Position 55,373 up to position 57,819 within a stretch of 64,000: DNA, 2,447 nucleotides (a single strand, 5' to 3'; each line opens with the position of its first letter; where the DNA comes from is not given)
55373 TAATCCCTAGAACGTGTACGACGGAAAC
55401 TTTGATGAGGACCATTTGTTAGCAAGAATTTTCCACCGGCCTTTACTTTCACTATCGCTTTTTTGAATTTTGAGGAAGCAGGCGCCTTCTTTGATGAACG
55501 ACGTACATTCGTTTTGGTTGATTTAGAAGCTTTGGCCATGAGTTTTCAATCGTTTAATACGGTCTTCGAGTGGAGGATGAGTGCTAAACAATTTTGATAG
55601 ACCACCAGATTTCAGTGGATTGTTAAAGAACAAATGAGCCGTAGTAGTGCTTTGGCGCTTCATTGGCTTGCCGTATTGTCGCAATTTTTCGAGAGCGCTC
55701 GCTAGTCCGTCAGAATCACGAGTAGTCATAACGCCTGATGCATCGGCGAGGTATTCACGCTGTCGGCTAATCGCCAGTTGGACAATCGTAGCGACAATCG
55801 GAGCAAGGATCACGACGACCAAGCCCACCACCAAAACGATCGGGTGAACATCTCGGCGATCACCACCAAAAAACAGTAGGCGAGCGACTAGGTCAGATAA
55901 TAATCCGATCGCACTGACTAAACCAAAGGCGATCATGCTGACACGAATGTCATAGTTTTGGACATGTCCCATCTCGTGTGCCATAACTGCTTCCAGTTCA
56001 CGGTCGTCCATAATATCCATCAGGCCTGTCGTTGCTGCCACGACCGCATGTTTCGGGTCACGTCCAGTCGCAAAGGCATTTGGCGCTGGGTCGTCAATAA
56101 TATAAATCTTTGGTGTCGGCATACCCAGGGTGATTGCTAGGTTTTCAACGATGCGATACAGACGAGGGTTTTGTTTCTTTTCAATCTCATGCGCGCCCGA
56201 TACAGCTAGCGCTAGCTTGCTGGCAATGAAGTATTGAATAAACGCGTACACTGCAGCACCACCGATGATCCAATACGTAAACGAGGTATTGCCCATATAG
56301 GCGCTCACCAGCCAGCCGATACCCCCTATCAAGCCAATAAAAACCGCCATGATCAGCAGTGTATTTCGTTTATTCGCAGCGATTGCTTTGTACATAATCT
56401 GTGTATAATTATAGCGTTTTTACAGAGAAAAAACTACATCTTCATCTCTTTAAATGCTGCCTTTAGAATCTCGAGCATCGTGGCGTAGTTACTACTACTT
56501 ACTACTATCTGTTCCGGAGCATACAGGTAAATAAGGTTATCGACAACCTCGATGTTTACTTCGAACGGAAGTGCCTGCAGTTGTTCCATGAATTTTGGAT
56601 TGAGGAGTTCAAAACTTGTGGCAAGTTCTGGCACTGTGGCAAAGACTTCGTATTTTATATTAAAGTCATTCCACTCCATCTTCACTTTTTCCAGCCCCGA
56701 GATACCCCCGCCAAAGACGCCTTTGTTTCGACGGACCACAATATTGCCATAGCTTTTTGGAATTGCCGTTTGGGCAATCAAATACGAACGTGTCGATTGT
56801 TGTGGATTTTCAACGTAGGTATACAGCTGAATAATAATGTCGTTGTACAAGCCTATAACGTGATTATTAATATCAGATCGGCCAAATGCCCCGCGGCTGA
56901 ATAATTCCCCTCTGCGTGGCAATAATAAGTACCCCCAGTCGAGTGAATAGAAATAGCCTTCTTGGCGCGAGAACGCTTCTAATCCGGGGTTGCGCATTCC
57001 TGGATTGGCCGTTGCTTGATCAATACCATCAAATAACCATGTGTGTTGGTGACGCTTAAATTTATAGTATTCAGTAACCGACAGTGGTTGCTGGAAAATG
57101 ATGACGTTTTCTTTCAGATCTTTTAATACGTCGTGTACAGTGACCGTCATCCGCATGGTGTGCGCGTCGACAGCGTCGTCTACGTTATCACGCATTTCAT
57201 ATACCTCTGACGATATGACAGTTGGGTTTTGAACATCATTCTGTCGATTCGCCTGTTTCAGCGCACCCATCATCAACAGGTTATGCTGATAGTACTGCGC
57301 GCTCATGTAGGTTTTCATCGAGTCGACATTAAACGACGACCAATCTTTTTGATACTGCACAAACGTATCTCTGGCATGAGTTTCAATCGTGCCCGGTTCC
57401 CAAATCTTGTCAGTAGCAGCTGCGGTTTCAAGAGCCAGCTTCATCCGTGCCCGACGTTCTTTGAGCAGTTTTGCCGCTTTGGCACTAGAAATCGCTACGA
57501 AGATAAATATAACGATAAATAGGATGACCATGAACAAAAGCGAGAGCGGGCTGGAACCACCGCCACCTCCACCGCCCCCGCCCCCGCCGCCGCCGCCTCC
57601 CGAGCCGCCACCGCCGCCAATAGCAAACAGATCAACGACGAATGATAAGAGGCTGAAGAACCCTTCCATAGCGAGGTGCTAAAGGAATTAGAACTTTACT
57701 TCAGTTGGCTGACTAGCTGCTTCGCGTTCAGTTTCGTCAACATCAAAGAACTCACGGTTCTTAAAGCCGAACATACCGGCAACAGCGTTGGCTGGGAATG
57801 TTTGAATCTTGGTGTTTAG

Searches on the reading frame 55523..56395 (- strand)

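Call 47: search_protein_families(library=pfam, proteins=[window:55523-56395:-], max_evalue=0.001)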
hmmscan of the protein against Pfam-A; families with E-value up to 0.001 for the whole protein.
window:55523-56395:- (290 aa): 1 family
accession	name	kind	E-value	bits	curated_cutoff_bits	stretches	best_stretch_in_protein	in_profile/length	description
PF01435.24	Peptidase_M48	-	1.2e-36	126.7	20.3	1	74-285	2-184/186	Peptidase family M48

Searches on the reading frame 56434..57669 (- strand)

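Call 47: search_protein_families(library=pfam, proteins=[window:56434-57669:-], max_evalue=0.001)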
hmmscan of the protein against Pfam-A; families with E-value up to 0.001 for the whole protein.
window:56434-57669:- (411 aa): 2 families
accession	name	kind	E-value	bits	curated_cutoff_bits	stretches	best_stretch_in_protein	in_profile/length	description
PF11335.13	DUF3137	-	3.7e-06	27.3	26.1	1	307-385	17-100/139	Protein of unknown function (DUF3137)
PF04280.21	Tim44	-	8.6e-05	23.1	29.6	1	79-213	4-142/147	Tim44-like domain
